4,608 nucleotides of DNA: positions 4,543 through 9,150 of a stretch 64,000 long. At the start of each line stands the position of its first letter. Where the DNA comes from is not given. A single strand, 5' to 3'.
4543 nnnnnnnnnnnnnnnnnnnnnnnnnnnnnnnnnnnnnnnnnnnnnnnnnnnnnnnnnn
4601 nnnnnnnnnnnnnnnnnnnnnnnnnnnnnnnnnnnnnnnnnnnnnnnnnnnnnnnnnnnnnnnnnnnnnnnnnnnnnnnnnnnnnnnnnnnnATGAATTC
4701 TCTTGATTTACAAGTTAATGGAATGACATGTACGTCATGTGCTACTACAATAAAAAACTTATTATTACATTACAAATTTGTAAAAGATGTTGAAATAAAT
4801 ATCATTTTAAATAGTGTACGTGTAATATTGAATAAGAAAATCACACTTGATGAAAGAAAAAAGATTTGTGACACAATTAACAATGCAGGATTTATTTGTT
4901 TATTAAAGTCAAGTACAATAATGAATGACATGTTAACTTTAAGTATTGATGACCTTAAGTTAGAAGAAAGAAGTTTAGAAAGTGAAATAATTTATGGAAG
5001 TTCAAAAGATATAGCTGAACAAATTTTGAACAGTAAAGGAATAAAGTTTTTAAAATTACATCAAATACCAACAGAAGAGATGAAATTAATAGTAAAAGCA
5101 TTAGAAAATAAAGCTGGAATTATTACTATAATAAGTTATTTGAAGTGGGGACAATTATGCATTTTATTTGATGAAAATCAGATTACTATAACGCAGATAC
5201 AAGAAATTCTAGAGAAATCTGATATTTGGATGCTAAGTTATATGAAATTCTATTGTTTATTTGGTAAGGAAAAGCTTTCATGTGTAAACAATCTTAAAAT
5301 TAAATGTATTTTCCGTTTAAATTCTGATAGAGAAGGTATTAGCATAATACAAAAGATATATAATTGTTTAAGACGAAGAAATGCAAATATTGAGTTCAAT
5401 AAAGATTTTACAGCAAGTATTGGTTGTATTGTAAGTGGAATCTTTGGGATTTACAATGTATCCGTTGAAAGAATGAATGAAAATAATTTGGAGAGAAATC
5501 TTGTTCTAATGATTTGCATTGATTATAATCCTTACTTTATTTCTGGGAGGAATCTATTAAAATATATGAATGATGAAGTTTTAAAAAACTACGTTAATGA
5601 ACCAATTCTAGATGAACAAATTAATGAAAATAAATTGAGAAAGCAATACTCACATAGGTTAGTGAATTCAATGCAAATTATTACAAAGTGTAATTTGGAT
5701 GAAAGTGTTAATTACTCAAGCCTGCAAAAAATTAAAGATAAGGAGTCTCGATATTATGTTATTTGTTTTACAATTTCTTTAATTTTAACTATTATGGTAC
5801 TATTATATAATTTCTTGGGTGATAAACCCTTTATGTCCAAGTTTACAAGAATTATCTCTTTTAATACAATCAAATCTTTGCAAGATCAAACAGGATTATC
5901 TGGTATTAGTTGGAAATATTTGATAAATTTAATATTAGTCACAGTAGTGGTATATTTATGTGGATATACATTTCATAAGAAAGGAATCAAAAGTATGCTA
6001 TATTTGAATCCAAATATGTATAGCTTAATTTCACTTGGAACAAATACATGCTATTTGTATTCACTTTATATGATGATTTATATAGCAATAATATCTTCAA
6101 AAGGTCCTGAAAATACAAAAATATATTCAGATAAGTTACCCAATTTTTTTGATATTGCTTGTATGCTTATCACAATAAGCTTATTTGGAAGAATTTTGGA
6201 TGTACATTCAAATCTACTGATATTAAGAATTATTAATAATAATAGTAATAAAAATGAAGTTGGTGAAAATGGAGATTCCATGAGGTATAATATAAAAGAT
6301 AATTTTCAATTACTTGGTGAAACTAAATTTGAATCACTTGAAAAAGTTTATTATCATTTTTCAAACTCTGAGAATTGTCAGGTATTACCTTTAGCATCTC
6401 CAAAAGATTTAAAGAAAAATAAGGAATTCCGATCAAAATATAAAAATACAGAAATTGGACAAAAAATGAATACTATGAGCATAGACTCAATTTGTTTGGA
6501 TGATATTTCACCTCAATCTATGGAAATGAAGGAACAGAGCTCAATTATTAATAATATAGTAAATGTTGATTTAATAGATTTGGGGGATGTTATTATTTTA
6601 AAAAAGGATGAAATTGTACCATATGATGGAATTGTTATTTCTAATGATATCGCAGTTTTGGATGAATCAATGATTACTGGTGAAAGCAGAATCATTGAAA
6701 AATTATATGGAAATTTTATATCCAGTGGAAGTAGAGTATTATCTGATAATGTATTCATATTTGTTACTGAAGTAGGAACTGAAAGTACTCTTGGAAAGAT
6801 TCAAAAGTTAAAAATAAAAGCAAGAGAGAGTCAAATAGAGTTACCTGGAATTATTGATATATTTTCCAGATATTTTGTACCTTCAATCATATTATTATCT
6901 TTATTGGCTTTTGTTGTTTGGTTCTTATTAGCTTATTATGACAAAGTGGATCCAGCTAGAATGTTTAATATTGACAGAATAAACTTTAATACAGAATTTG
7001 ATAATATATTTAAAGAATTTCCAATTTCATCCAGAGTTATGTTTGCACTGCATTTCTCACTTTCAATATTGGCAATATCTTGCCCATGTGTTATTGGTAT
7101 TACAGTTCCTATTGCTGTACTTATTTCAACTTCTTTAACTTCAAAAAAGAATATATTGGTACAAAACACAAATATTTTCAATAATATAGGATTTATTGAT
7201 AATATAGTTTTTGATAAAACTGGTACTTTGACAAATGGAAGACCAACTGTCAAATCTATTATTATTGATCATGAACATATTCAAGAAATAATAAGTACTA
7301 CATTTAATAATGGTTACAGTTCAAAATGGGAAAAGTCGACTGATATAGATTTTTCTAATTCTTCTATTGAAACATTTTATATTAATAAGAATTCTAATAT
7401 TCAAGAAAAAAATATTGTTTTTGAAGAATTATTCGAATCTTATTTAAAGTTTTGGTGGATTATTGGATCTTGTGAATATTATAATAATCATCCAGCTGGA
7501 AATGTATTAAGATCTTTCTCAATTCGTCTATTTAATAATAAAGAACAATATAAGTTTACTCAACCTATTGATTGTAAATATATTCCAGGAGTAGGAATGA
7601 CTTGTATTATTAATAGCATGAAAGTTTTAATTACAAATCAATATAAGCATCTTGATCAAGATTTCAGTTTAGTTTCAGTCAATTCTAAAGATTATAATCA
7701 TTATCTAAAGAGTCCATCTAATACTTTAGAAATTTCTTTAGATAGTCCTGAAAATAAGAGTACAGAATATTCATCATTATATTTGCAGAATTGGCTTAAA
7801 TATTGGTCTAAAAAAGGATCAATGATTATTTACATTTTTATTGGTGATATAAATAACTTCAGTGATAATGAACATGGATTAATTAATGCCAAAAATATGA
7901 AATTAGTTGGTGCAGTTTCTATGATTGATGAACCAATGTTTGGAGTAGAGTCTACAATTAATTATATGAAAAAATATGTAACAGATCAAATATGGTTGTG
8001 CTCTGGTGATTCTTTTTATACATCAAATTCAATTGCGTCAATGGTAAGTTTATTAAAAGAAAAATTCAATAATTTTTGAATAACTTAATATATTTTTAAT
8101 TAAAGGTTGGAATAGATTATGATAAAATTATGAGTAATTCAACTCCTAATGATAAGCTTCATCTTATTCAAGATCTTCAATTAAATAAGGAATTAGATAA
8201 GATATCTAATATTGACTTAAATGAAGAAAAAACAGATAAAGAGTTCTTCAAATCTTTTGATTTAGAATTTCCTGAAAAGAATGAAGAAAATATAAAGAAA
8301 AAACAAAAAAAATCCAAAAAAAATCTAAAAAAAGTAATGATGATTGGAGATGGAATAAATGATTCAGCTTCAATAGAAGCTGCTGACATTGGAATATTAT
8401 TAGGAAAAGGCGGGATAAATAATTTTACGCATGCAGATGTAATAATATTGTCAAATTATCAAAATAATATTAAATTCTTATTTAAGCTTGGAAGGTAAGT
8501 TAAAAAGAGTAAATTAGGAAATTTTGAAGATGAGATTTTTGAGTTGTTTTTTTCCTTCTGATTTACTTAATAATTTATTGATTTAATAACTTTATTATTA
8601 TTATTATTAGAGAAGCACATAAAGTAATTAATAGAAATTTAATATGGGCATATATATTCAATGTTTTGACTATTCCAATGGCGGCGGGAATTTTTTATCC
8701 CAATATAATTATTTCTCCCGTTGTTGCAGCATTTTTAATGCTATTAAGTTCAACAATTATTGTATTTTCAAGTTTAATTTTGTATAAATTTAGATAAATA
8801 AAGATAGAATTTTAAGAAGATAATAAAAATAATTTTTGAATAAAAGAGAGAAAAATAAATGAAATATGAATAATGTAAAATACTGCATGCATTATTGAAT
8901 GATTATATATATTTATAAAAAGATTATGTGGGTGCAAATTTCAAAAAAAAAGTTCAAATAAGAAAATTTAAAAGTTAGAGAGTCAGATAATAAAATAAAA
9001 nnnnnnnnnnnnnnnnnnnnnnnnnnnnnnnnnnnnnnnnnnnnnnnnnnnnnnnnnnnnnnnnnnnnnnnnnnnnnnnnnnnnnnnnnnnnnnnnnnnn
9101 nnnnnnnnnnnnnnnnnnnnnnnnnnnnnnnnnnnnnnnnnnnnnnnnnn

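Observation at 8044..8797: The Cu-ATPase C-terminus (GDGxND hinge and last transmembrane helices) is only recovered by splicing two short 3' introns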

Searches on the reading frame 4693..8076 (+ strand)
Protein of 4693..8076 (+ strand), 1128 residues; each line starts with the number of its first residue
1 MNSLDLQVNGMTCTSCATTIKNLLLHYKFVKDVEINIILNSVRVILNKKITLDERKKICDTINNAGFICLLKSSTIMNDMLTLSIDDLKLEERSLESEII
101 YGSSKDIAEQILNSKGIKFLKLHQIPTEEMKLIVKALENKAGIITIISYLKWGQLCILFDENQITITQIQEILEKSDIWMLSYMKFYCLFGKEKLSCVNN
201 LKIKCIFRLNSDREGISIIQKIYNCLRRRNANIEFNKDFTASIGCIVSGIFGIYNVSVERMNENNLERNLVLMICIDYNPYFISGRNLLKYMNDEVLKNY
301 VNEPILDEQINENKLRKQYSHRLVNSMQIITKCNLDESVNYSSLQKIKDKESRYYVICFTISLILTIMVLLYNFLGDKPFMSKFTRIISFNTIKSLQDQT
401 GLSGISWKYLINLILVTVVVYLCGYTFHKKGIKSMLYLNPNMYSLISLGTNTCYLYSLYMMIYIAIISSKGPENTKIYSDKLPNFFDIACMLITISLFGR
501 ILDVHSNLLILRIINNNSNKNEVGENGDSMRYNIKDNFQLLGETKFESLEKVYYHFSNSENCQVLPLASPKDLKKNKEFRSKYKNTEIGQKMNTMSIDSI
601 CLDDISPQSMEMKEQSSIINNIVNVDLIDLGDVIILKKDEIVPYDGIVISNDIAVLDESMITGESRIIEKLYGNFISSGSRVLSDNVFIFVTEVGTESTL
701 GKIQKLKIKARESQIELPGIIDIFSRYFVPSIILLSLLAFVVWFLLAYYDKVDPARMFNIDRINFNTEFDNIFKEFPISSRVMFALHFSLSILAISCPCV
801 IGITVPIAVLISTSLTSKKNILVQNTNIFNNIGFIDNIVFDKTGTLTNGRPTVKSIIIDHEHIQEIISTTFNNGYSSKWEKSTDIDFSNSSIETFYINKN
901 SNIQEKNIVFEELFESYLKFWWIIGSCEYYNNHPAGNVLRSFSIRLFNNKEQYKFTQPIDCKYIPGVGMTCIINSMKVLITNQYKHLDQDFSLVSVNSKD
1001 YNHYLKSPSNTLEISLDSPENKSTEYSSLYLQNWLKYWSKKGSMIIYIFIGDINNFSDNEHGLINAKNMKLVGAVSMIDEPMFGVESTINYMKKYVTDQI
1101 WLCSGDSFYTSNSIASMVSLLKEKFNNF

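Call 5: search_protein_families(library=pfam, proteins=[window:4693-8076:+], max_evalue=0.01)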
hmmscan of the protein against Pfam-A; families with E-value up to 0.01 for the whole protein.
window:4693-8076:+ (1128 aa): 3 families
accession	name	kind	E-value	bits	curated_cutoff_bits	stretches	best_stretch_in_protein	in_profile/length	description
PF00122.25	E1-E2_ATPase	-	2.2e-30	106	28.1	1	623-818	18-180/181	E1-E2 ATPase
PF00403.32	HMA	-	4.4e-06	27.4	24.8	1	6-67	2-61/62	Heavy-metal-associated domain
PF00702.32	Hydrolase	-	0.00032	21.6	26.4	1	835-861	1-38/191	haloacid dehalogenase-like hydrolase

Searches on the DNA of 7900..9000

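Call 40: search_rna_families(source=window, start=7900, end=9000, threshold=evalue, max_evalue=1)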
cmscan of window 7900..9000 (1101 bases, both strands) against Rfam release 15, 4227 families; matches with E-value up to 1: 0.
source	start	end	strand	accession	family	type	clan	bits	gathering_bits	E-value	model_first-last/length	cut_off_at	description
